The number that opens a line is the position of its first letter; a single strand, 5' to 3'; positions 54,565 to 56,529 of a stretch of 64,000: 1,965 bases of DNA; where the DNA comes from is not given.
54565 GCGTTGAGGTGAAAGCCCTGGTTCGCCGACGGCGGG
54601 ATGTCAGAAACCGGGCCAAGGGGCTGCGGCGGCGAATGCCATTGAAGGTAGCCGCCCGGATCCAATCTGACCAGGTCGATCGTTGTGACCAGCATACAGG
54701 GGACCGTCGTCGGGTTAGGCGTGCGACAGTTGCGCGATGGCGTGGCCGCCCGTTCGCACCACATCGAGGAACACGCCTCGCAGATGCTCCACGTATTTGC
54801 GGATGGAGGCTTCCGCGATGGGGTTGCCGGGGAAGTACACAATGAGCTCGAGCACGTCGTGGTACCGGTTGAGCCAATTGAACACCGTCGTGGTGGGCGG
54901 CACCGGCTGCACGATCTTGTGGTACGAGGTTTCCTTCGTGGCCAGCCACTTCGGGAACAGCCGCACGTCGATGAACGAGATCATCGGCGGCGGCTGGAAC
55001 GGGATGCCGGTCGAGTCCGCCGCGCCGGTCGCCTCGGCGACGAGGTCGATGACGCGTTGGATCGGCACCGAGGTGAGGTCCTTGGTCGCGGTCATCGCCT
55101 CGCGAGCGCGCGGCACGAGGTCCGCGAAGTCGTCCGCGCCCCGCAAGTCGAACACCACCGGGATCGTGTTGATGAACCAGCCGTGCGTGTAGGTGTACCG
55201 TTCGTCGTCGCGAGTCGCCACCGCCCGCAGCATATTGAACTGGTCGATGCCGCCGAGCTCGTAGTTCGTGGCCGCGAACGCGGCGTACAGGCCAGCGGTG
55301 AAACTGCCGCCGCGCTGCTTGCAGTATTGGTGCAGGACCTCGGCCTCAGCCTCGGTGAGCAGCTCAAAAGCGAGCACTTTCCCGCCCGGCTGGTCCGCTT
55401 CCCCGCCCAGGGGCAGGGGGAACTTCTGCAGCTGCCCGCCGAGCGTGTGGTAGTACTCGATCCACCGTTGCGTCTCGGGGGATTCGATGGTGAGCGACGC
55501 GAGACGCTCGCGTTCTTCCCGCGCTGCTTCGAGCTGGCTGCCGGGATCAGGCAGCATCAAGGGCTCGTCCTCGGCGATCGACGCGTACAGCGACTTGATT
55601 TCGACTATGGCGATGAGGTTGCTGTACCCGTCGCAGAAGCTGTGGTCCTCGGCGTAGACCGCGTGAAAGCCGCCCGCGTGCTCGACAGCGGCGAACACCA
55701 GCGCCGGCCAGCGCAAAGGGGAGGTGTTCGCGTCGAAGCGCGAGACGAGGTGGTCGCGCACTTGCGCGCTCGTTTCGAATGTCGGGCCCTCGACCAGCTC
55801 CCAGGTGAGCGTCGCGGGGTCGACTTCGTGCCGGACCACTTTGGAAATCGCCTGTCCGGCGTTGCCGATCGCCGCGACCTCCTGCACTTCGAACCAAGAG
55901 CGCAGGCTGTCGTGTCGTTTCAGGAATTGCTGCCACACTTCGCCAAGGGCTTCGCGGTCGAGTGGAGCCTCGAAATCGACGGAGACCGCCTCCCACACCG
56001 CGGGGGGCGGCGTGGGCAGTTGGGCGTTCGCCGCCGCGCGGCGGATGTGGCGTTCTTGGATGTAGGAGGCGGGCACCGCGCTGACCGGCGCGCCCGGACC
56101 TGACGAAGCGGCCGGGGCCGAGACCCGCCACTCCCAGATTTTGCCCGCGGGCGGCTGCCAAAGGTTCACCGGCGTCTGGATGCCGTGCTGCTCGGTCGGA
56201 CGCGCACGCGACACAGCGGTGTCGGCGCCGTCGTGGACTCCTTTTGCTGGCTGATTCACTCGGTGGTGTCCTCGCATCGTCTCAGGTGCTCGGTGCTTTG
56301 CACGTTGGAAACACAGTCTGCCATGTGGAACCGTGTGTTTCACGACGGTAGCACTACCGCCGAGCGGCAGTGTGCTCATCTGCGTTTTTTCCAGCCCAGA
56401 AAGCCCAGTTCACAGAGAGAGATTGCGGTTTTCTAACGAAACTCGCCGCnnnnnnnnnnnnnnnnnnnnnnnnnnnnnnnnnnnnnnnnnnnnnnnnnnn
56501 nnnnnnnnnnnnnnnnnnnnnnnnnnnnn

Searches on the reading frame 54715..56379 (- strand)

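Call 57: search_protein_families(library=pfam, proteins=[window:54715-56379:-], max_evalue=0.00001)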
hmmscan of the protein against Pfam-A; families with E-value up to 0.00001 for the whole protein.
window:54715-56379:- (554 aa): 1 family
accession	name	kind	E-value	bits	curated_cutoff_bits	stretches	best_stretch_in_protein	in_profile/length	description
PF00668.25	Condensation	-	3.7e-21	75.8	30.6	1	120-450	19-341/456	Condensation domain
